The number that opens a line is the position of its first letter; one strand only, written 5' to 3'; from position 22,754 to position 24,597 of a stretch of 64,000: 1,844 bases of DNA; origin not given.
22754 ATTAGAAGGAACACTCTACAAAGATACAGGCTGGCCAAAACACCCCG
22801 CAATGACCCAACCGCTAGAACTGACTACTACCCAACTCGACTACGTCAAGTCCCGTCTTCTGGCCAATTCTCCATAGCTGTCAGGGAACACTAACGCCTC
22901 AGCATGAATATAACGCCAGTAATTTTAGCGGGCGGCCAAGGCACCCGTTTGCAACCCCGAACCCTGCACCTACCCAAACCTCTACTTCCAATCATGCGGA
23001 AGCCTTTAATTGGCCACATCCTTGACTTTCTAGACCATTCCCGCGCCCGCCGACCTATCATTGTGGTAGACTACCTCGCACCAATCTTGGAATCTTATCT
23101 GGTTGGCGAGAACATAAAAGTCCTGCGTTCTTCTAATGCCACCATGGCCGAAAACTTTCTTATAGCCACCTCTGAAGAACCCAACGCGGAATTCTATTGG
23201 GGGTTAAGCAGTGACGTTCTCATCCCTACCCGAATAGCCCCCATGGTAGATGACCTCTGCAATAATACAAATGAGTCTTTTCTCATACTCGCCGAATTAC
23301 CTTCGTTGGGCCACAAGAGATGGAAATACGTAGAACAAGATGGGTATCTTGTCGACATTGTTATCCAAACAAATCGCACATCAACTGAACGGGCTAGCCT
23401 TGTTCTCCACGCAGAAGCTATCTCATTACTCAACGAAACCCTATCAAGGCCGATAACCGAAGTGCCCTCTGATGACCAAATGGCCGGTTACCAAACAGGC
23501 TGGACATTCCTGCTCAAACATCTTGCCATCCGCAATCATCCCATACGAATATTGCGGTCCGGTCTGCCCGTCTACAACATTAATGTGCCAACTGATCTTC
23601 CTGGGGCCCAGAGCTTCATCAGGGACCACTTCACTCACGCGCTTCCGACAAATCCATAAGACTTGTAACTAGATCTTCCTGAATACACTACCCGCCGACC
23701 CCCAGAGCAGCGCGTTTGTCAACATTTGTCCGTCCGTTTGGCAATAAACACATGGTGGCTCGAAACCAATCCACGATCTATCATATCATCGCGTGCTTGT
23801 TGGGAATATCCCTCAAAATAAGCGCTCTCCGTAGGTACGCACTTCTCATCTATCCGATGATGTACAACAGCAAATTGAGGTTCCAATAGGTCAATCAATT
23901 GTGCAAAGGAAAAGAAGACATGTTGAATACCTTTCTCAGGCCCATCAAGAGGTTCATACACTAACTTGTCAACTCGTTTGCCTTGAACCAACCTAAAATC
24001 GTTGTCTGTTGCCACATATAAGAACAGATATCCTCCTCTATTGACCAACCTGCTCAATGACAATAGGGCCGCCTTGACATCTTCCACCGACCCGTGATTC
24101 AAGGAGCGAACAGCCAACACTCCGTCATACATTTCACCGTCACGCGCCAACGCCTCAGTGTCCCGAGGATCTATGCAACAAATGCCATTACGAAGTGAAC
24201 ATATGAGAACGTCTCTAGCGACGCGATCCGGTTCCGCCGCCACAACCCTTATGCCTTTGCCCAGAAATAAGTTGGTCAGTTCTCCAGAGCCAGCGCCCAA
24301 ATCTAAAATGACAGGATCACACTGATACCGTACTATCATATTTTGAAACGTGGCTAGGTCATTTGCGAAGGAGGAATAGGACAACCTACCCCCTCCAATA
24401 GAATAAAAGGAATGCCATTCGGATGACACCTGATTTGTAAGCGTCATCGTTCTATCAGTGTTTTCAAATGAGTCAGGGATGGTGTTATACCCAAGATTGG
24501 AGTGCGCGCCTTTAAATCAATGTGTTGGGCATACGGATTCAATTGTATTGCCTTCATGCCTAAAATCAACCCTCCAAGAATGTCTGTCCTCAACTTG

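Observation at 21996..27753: Low-GC 5.7 kb island at the 3' end of tRNA-Val encoding an unassigned HIT / NTP-transferase / methyltransferase / glycerate-kinase::HAD / RHH gene set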

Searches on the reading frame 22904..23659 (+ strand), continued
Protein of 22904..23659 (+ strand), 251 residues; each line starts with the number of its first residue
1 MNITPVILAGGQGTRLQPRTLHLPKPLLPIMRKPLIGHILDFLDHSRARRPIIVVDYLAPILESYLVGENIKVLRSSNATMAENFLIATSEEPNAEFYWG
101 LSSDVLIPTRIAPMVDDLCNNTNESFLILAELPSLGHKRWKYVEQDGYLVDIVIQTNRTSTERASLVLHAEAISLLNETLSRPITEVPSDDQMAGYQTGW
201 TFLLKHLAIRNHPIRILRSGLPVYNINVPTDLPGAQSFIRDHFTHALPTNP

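Call 108: search_protein_families(library=padloc, proteins=[L003:7149-8264:+, L003:8261-9271:+, L003:5822-7117:+, L003:130-5193:-, L011:4391-6619:+, L011:6624-8333:+, L006:798-2435:-, L006:19318-20553:+, L010:14549-17443:-], max_evalue=0.001)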
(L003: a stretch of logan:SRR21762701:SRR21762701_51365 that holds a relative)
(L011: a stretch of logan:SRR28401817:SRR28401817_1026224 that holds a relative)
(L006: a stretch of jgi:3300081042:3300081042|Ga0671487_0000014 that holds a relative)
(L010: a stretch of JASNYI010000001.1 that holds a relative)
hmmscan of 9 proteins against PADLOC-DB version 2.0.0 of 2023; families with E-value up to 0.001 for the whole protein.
L003:7149-8264:+ (371 aa): 5 families
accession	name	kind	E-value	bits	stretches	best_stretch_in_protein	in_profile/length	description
PDLC03877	NsnA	-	9.6e-33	112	1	8-204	51-244/385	-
PDLC04027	PD-T4-2_A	-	4.9e-17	60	1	18-196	48-232/363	-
PDLC03418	REase_II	-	1.8e-12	45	1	21-169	31-169/372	Type II restriction enzyme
PDLC04709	PDC-M55C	-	0.0001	19.1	0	13-105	20-127/554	-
PDLC04151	HEC-05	-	0.00089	16.1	0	26-55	43-72/600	-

L003:8261-9271:+ (336 aa): 1 family
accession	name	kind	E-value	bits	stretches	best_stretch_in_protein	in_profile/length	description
PDLC04999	PDC-S33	-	2.1e-06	25.4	1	36-153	65-177/349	-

L003:5822-7117:+ (431 aa): 7 families
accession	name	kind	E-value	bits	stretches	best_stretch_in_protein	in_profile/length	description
PDLC04134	mad2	-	3.5e-08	30.7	1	41-259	258-438/492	mads_2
PDLC03348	MTase_II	-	1.1e-06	25.5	1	46-267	213-451/727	Type II methyltransferase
PDLC03338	MTase_II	-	1.6e-06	25.2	1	44-248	120-327/604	Type II methyltransferase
PDLC03226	MTase_II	-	7.2e-06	22.9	1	39-136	2-97/579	Type II methyltransferase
PDLC03335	MTase_II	-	2.4e-05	21.2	1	50-134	76-160/607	Type II methyltransferase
PDLC03021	MTase_I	-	6.5e-05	19.9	1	44-237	154-344/491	Type I methyltransferase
PDLC03227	MTase_II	-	0.00034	17.7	0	44-250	18-216/494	Type II methyltransferase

L003:130-5193:- (1687 aa): 1 family
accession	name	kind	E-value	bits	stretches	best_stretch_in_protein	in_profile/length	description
PDLC02169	Avs4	-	2.9e-108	360.9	2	274-1299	165-1184/1570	-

L011:4391-6619:+ (742 aa): 102 families (the best 25 are shown)
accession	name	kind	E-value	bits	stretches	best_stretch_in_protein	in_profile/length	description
PDLC03028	MTase_I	-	2.4e-157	524.1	1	7-506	727-1221/1236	Type I methyltransferase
PDLC03031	MTase_I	-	2.8e-97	324.9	1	8-477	7-486/834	Type I methyltransferase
PDLC03027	MTase_I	-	1.1e-95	319.9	2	97-487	70-449/810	Type I methyltransferase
PDLC03038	MTase_I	-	6.4e-82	273.8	1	6-487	6-463/896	Type I methyltransferase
PDLC03039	MTase_I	-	1.5e-79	266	1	8-480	6-454/708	Type I methyltransferase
PDLC03022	MTase_I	-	1.9e-79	266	1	8-476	5-475/857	Type I methyltransferase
PDLC03032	MTase_I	-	3.9e-70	235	1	98-479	71-443/1001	Type I methyltransferase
PDLC03029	MTase_I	-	7.7e-54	181.2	1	3-466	3-469/661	Type I methyltransferase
PDLC03019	MTase_I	-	4.2e-52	175.6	1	7-478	6-461/932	Type I methyltransferase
PDLC03035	MTase_I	-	5.5e-50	168.6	1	7-423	8-406/653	Type I methyltransferase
PDLC03021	MTase_I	-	6.6e-41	138.6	1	141-503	124-481/491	Type I methyltransferase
PDLC03240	MTase_II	-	1.1e-36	124.8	1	9-496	8-488/511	Type II methyltransferase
PDLC03033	MTase_I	-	2.7e-33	113.7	1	162-502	180-519/541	Type I methyltransferase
PDLC03026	MTase_I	-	6.7e-33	112.6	1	85-393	51-344/487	Type I methyltransferase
PDLC03020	MTase_I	-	6.7e-31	105.8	1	160-391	161-392/410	Type I methyltransferase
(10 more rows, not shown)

L011:6624-8333:+ (569 aa): 12 families
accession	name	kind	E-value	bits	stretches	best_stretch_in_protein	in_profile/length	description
PDLC03040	REase_I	-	2.9e-57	192.2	1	12-558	12-569/1029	Type I restriction enzyme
PDLC03044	REase_I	-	7.1e-39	131.5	2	129-378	114-355/1034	Type I restriction enzyme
PDLC03048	REase_I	-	1.6e-38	130.4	1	80-556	54-520/976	Type I restriction enzyme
PDLC03041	REase_I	-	1.8e-32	110.4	1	244-562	292-612/1099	Type I restriction enzyme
PDLC03045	REase_I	-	2.4e-22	76.7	1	129-465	110-465/995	Type I restriction enzyme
PDLC03046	REase_I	-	1e-18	64.7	2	133-337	117-331/1025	Type I restriction enzyme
PDLC03047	REase_I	-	8.3e-10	35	1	138-466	228-528/1107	Type I restriction enzyme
PDLC02704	PbeA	-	1.2e-09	35.3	1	264-474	252-463/682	PbeA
PDLC02707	PbeA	-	1.7e-09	34.8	1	258-406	244-395/672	PbeA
PDLC03049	REase_I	-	1.7e-08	31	1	267-530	168-413/807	Type I restriction enzyme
PDLC03597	REase_MTase_IIG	-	3.8e-06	22.7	1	263-341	164-239/1646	Type IIG restriction enzyme-methyltransferase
PDLC03043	REase_I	-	2.1e-05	21.8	1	110-190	111-188/313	Type I restriction enzyme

L006:798-2435:- (545 aa): 0 families

L006:19318-20553:+ (411 aa): 3 families
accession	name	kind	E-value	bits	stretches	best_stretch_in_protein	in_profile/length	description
PDLC04340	PDC-M03A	-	1.2e-05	22.9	1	279-330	130-181/280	-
PDLC04339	PDC-M03A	-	8.3e-05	20.1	1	279-319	137-177/293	-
PDLC04342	PDC-M03A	-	0.00081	17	0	188-332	57-206/299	-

L010:14549-17443:- (964 aa): 0 families

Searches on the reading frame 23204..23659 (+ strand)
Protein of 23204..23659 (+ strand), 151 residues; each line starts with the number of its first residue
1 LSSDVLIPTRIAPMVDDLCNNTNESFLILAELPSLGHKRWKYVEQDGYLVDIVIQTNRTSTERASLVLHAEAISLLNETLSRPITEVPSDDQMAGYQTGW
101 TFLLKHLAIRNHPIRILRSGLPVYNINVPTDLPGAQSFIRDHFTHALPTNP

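Call 83: search_solved_structures(query=window:23204-23659:+, max_evalue=10, show_alignments=3)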
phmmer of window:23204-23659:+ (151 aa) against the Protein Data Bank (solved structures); distinct sequences matched with E-value up to 10: 2.
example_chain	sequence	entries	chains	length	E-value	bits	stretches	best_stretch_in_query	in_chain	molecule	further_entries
5hu7_A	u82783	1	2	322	0.69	12.8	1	59-114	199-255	Putative polyketide synthase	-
2nxx_A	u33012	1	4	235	0.98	12.4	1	41-122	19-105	Ultraspiracle (USP, NR2B4)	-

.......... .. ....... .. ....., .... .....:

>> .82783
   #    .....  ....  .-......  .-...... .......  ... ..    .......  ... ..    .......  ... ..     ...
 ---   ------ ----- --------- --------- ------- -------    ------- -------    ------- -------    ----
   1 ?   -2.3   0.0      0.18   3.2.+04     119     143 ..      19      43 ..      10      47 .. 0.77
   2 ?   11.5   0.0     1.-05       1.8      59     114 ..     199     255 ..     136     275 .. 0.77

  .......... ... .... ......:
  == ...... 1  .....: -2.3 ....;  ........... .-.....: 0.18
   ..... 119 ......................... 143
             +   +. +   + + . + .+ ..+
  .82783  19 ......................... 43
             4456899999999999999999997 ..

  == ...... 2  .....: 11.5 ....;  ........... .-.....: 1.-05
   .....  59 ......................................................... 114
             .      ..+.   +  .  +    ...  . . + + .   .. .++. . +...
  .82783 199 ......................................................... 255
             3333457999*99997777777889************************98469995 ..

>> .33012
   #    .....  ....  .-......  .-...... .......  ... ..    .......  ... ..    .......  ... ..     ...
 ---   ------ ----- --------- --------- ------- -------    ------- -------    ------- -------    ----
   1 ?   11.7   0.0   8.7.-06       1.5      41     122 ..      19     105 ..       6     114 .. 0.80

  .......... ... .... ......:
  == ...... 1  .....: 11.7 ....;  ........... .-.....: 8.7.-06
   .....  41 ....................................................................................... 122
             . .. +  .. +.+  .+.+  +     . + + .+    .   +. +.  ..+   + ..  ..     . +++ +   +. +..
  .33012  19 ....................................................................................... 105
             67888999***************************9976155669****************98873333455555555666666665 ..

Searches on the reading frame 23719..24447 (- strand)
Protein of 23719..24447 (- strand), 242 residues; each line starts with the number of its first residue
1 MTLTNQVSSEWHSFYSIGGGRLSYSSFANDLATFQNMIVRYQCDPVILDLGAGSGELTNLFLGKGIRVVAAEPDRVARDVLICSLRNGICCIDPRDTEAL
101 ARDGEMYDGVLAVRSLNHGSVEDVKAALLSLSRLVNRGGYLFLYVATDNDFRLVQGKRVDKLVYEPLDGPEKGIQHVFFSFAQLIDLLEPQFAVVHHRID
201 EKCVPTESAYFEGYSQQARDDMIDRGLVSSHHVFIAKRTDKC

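Call 4: search_protein_families(library=pfam, proteins=[window:23719-24447:-], max_evalue=0.01)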
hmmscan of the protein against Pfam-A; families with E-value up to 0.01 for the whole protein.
window:23719-24447:- (242 aa): 4 families
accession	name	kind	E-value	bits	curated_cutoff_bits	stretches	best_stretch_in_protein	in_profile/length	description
PF13489.12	Methyltransf_23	-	2.9e-07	30.8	27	1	46-154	25-124/164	Methyltransferase domain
PF08241.18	Methyltransf_11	-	3.4e-06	28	21.2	1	48-143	1-95/95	Methyltransferase domain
PF13649.12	Methyltransf_25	-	6.2e-06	27.3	27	1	47-139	1-97/97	Methyltransferase domain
PF08242.18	Methyltransf_12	-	1.5e-05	26.1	30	1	48-141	1-98/98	Methyltransferase domain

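Call 5: search_protein_families(library=ncbifam, proteins=[window:23719-24447:-], max_evalue=0.01)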
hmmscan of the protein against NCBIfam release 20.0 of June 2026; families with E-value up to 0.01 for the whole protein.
window:23719-24447:- (242 aa): 3 families
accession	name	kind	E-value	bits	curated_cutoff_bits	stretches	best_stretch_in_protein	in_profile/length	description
NF000499.2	Erm23S_rRNA_broad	equivalog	0.0033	16.8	212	1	43-78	23-58/244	23S ribosomal RNA methyltransferase Erm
NF041820.1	daptide_MTase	equivalog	0.0039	16.7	175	1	46-72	39-65/243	daptide-type RiPP biosynthesis methyltransferase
NF045667.1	MTase_DVU1556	equivalog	0.0044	16.5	155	1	44-143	23-119/213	DVU_1556 family methyltransferase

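Call 12: find_encoding_contigs(protein=window:23719-24447:-, flank=10000, max_places=6)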
Protein window:23719-24447:- (242 aa): 2 contigs read that carry it; 2 places shown.
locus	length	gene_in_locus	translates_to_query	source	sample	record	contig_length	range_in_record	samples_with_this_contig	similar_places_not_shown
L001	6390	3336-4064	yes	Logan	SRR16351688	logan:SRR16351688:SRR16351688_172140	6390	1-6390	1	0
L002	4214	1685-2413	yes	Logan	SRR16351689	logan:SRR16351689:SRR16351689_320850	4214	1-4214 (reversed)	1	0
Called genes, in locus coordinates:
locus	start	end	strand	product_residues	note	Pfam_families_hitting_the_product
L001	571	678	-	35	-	-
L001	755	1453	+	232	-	-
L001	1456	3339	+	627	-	PF02595:Gly_kinase, PF00702:Hydrolase, PF13419:HAD_2, PF13242:Hydrolase_like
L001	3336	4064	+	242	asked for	PF13489:Methyltransf_23 (weak), PF08241:Methyltransf_11 (weak), PF08242:Methyltransf_12 (faint), PF13649:Methyltransf_25 (weak)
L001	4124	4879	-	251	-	PF00483:NTP_transferase, PF12804:NTP_transf_3 (weak)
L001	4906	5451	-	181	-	PF01230:HIT (weak)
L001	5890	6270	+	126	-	-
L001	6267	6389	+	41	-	?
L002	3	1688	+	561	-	?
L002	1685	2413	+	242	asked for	PF13489:Methyltransf_23 (weak), PF08241:Methyltransf_11 (weak), PF08242:Methyltransf_12 (faint), PF13649:Methyltransf_25 (weak)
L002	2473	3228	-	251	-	PF00483:NTP_transferase, PF12804:NTP_transf_3 (weak)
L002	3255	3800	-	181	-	PF01230:HIT (weak)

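Call 14: search_protein_families(library=padloc, proteins=[window:23719-24447:-], max_evalue=0.1)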
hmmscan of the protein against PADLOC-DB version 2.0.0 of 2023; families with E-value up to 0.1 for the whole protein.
window:23719-24447:- (242 aa): 1 family
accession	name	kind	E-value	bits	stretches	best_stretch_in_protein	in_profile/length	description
PDLC04134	mad2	-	1.1e-06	25.8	1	45-163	293-421/492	mads_2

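Call 15: search_protein_families(library=phrogs, proteins=[window:23719-24447:-], max_evalue=0.1)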
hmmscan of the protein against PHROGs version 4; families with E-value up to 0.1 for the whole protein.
window:23719-24447:- (242 aa): 2 families
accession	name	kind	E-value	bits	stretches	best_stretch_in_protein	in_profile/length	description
phrog_4752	-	other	0.00018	21.9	1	23-144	33-159/241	tRNA methyltransferase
phrog_11826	-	other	0.0052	17.5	1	43-78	37-72/192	methyltransferase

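Call 59: search_solved_structures(query=window:23719-24447:-, max_evalue=0.01)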
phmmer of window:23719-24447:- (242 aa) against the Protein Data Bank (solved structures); distinct sequences matched with E-value up to 0.01: 1.
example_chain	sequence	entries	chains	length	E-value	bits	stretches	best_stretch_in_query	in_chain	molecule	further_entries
3hnr_A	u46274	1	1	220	0.006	19.4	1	9-142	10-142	probable methyltransferase BT9727_4108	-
